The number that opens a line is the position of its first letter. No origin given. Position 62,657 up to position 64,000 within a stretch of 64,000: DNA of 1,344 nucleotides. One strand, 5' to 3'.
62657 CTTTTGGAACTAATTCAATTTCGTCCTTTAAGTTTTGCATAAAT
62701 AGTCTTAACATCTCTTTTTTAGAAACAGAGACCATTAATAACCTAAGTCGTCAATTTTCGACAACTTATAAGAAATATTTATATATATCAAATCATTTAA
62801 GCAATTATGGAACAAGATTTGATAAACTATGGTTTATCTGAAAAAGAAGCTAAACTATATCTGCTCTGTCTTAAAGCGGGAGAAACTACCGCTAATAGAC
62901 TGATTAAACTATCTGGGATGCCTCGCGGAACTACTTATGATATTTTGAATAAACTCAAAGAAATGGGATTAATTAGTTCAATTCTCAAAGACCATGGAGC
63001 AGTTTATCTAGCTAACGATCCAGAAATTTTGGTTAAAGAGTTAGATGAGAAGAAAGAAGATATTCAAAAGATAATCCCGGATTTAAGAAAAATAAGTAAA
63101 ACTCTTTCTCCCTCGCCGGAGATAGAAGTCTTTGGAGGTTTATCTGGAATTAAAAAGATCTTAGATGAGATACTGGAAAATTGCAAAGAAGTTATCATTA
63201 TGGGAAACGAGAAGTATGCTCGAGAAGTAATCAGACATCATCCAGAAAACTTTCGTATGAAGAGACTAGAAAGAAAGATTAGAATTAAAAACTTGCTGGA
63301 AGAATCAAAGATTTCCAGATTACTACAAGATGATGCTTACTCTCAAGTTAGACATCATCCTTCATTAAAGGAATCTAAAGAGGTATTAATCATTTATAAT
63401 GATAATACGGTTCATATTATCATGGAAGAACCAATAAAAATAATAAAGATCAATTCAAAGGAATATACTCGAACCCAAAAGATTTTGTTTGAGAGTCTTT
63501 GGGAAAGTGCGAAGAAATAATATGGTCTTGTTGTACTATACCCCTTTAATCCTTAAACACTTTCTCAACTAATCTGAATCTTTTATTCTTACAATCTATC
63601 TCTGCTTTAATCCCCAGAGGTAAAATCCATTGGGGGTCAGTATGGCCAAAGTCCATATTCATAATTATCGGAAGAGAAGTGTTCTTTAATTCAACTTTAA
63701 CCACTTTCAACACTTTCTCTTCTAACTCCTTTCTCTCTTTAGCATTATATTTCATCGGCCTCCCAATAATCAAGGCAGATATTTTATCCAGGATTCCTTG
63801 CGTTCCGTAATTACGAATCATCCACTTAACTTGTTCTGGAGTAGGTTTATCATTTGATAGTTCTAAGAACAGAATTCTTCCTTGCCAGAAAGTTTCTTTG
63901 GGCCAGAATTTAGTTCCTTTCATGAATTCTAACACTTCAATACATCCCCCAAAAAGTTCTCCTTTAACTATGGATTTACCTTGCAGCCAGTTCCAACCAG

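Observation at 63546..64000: LD-carboxypeptidase (S66) fragment at the window edge: a second murein-directed enzyme in the same genome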

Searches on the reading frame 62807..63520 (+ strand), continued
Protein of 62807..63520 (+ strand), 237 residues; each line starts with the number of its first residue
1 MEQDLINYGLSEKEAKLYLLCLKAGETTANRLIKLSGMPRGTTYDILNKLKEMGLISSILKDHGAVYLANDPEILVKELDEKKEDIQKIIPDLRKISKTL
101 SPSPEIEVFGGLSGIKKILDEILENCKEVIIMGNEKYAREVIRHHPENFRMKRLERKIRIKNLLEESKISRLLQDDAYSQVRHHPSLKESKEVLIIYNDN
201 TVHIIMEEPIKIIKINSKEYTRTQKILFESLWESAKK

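Call 52: find_encoding_contigs(protein=P0045, flank=8000, max_places=1)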
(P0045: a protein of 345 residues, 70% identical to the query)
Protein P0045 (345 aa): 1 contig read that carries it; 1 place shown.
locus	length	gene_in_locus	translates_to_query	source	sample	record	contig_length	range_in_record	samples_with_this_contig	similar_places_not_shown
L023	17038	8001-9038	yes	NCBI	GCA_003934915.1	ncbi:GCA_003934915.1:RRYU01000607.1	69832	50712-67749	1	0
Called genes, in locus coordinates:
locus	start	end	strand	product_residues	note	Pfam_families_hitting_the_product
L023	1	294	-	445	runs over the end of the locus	-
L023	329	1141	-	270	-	-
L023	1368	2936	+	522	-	-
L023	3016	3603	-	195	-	PF13328:HD_4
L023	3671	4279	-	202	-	PF02223:Thymidylate_kin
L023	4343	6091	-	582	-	PF09972:DUF2207, PF20990:DUF2207_C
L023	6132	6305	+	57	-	-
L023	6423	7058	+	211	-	PF01209:Ubie_methyltran, PF05175:MTS (weak), PF13489:Methyltransf_23, PF02353:CMAS, PF13847:Methyltransf_31, PF08241:Methyltransf_11, PF08242:Methyltransf_12, PF13649:Methyltransf_25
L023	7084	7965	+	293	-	PF01636:APH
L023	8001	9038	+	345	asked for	PF02016:Peptidase_S66, PF17676:Peptidase_S66C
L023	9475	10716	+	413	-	-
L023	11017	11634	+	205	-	-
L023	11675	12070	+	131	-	-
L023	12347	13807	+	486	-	PF11074:DUF2779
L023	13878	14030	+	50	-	-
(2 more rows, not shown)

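Call 54: find_related_loci(query=A3, collection=metagenome_contigs, flank=5000)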
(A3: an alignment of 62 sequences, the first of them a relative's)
Query A3 (344 aa) in metagenome_contigs; peptide patterns used: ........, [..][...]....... (x = any residue, [..] = any of these).
599 stretches matched a pattern (row limit reached: there are more); 577 encode a relative of the query (tblastn E <= 1e-3); the best 80 are kept; 80 distinct loci.
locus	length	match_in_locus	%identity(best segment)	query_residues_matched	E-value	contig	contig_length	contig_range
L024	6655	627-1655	74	2-344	2e-180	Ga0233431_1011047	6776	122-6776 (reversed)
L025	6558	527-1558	73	1-344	4e-179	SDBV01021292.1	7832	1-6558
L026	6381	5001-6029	73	2-344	1e-177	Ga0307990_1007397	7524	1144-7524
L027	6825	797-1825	72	2-344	5e-177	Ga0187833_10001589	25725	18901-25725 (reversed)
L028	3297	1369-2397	72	2-344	0e+0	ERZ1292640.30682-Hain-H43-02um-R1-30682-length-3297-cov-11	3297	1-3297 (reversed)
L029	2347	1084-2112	71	2-344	0e+0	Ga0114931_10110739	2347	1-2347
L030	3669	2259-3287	71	2-344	7e-180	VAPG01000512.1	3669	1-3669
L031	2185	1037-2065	71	2-344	0e+0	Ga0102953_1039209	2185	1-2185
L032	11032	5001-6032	71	1-344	7e-175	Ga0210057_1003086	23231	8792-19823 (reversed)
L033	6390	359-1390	72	1-344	2e-170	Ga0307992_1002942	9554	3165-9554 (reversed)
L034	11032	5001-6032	71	1-344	2e-174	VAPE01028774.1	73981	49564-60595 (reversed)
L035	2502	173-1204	69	1-344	6e-180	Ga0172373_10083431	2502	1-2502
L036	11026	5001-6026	68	1-342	7e-167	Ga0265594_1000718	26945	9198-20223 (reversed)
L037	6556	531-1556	69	1-342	3e-164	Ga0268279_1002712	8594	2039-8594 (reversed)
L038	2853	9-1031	67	2-342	1e-172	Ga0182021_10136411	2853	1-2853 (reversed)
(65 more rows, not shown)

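Call 57: predict_structure(alignment_id=A3)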
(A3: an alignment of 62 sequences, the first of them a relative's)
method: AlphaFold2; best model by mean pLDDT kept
length: 344 residues; sequences in the alignment: 62
mean_pLDDT: 96.1   pTM: 0.93
mean pLDDT of the five models: 96.1, 95.5, 95.1, 94.5, 94.4
residues with pLDDT >= 90: 323; 70-90: 21; 50-70: 0; < 50: 0
segments of 3 or more residues with pLDDT < 50: none
pLDDT, mean of each block of 10 residues (from residue 1): 96 95 95 99 98 95 98 98 85 97 97 95 98 95 97 97 98 93 96 97 98 95 95 98 93 98 98 94 98 98 98 94 99 98 90
secondary structure, 60 per line:
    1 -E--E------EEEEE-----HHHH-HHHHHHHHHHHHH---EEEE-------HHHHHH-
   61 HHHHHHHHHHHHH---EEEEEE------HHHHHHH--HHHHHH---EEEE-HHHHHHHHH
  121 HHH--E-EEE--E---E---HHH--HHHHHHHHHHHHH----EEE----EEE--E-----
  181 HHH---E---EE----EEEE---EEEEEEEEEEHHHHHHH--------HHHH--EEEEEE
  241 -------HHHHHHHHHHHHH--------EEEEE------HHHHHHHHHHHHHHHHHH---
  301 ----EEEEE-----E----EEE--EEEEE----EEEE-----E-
elements in order: E12-16 H22-25 H27-39 E43-46 H54-59 H61-73 E77-82 H89-95 H98-103 E107-110 H112-123 E128-130 H146-158 E163-165 E170-172 E197-200 E204-213 H214-220 H229-232 E235-240 H248-260 E269-273 H280-297 E305-309 E320-322 E325-329 E334-337

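Call 59: fold_search(model_id=the predicted structure, library=pdb)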
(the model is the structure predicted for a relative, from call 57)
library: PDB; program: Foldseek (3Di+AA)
matches with E <= 10: 1544; with E <= 0.001: 48
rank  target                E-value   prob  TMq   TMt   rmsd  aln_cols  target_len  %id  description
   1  5f1y_A                1.1e-42  1.00  0.93  0.94   1.7       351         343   39  Crystal structure of Ba3275, the member of S66 family of serine peptidases (released 2015-12-30)
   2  5f9m_A                2.3e-42  1.00  0.94  0.94   1.7       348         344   40  Crystal structure of native B3275, member of MccF family of enzymes (released 2015-12-30)
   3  5f5x_A                5.6e-42  1.00  0.93  0.93   1.8       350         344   40  Crystal structure of S116A Ba3275 with AMP bound (released 2015-12-30)
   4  5jyb_A                1.5e-40  1.00  0.95  0.95   1.6       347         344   39  Crystal structure of 3 mutant of Ba3275 (S116A, E243A, H313A), the member of S66 family of serine peptidases (released 2016-06-15)
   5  3t5m_B                8.7e-32  1.00  0.88  0.90   2.6       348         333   27  Crystal structure of the S112A mutant of mycrocine immunity protein (MccF) with AMP (released 2011-09-07)
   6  3u1b_B                1.1e-31  1.00  0.86  0.89   2.7       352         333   27  Crystal structure of the S238R mutant of mycrocine immunity protein (MccF) with AMP (released 2011-11-30)
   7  3gjz_A                1.4e-31  1.00  0.87  0.90   2.6       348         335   27  Crystal structure of microcin immunity protein MccF from Bacillus anthracis str. Ames (released 2009-04-14)
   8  3t5m_A                1.6e-31  1.00  0.87  0.90   2.5       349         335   27  Crystal structure of the S112A mutant of mycrocine immunity protein (MccF) with AMP (released 2011-09-07)
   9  5k99_A                2.0e-31  1.00  0.86  0.88   2.7       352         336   27  Crystal structure of microcin immunity protein MccF from Bacillus anthracis in complex with McC (released 2017-03-22)
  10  3tly_A                2.5e-31  1.00  0.87  0.89   2.7       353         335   27  Microcin C7 self immunity protein MccF active site mutant S118A/N220A/K247A in the apo state (released 2012-02-29)
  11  4e5s_A                4.7e-31  1.00  0.85  0.89   2.8       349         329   26  Crystal structure of MccFlike protein (BA_5613) from Bacillus anthracis str. Ames (released 2012-04-18)
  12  3gjz_B                5.7e-31  1.00  0.88  0.90   2.6       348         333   27  Crystal structure of microcin immunity protein MccF from Bacillus anthracis str. Ames (released 2009-04-14)
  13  3tyx_B                7.3e-31  1.00  0.86  0.89   2.7       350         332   26  Crystal structure of the F177S mutant of mycrocine immunity protein (MccF) with AMP (released 2011-12-28)
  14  3u1b_A                7.8e-31  1.00  0.87  0.89   2.6       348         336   27  Crystal structure of the S238R mutant of mycrocine immunity protein (MccF) with AMP (released 2011-11-30)
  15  3tlb_A                8.3e-31  1.00  0.87  0.89   2.7       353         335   28  Microcin C7 self immunity protein MccF in complex aspartyl sulfamoyl adenosine (released 2012-02-29)
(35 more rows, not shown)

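Call 71: search_protein_families(library=ncbifam, proteins=[P0001, L020:6965-7999:+], max_evalue=0.01)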
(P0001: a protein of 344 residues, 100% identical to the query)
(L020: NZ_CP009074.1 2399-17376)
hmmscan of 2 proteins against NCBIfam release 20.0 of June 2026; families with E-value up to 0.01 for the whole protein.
P0001 (344 aa): 1 family
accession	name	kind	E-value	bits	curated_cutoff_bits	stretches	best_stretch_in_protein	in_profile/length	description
NF008424.0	PRK11253.1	equivalog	6.7e-25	87.8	378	1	11-337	5-298/308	muramoyltetrapeptide carboxypeptidase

L020:6965-7999:+ (344 aa): 1 family
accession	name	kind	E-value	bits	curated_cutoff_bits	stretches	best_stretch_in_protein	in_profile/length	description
NF008424.0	PRK11253.1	equivalog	4.5e-34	117.9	378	1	32-335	18-298/308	muramoyltetrapeptide carboxypeptidase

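Call 73: search_protein_families(library=pfam, proteins=[L017:11061-11492:+, L022:9052-9588:+, L001:11915-12586:+], max_evalue=0.01)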
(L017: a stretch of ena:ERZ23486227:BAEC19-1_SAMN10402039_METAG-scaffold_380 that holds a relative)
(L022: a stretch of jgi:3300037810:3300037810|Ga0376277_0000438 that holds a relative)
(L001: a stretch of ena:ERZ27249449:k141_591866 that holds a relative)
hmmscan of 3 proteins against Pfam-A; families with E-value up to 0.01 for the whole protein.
L017:11061-11492:+ (143 aa): 1 family
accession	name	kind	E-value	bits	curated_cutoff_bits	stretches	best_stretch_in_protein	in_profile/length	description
PF00293.34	NUDIX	-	6.4e-15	55.8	21.1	1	8-116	6-120/134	NUDIX domain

L022:9052-9588:+ (178 aa): 1 family
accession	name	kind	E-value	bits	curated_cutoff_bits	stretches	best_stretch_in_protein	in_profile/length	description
PF00293.34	NUDIX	-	1.1e-16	61.5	21.1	1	45-158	3-121/134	NUDIX domain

L001:11915-12586:+ (223 aa): 0 families

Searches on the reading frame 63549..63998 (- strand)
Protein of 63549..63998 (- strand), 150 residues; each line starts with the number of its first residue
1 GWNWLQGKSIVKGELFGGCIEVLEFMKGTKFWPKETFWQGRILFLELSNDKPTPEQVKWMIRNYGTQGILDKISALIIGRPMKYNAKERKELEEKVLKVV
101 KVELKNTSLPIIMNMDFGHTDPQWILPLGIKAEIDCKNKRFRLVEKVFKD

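Call 5: search_protein_families(library=pfam, proteins=[window:63549-63998:-], max_evalue=0.01)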
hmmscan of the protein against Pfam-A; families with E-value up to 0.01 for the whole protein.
seq(150 aa): 1 family
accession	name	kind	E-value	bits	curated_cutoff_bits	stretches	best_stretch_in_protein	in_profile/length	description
PF17676.7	Peptidase_S66C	-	3.4e-30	105.5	23.7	1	12-134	1-120/120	LD-carboxypeptidase C-terminal domain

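Call 6: search_protein_families(library=ncbifam, proteins=[window:63549-63998:-], max_evalue=0.01)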
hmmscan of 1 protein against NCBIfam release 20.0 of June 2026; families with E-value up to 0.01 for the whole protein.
seq(150 aa): 1 family
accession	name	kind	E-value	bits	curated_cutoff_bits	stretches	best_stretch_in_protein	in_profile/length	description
NF008424.0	PRK11253.1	equivalog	4.6e-13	48.9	378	1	10-143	171-298/308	muramoyltetrapeptide carboxypeptidase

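Call 7: search_solved_structures(query=window:63549-63998:-, max_evalue=0.01, show_alignments=3)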
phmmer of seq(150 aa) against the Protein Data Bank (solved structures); distinct sequences matched with E-value up to 0.01: 23.
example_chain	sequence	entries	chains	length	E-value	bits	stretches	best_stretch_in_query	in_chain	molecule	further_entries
5f1y_A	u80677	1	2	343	4.2e-40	140.8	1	1-146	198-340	MccC family protein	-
5f9m_A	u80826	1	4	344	4.3e-40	140.8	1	1-146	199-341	MccC family protein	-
5f5x_A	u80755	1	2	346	4.3e-40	140.8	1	1-146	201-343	MccC family protein Ba3275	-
5jyb_A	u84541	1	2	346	7.7e-38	133.5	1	1-146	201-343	MccC family protein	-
4e94_A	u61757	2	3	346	2.4e-17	66.8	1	1-138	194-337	MccC family protein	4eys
3tla_A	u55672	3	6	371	5.3e-11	46.3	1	7-146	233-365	MccF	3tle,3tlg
3tlb_A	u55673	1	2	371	5.3e-11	46.3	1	7-146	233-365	MccF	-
3tlc_A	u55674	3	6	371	5.3e-11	46.3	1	7-146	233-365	MccF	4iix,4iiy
3tlz_A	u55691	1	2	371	5.4e-11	46.2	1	7-146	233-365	MccF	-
3tly_A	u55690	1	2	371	1e-10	45.3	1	7-146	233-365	MccF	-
3tyx_A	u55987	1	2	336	1.5e-10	44.8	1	10-146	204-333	Microcin immunity protein MccF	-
3sr3_A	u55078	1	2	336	1.5e-10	44.7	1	10-146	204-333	Microcin immunity protein MccF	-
3gjz_A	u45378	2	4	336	1.5e-10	44.7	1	10-146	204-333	Microcin immunity protein MccF | Microcin C7 self-immunity protein mccF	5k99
3t5m_A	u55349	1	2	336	1.6e-10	44.7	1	10-146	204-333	Microcin immunity protein MccF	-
3u1b_A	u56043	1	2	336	2.8e-10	43.9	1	10-146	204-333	Microcin immunity protein MccF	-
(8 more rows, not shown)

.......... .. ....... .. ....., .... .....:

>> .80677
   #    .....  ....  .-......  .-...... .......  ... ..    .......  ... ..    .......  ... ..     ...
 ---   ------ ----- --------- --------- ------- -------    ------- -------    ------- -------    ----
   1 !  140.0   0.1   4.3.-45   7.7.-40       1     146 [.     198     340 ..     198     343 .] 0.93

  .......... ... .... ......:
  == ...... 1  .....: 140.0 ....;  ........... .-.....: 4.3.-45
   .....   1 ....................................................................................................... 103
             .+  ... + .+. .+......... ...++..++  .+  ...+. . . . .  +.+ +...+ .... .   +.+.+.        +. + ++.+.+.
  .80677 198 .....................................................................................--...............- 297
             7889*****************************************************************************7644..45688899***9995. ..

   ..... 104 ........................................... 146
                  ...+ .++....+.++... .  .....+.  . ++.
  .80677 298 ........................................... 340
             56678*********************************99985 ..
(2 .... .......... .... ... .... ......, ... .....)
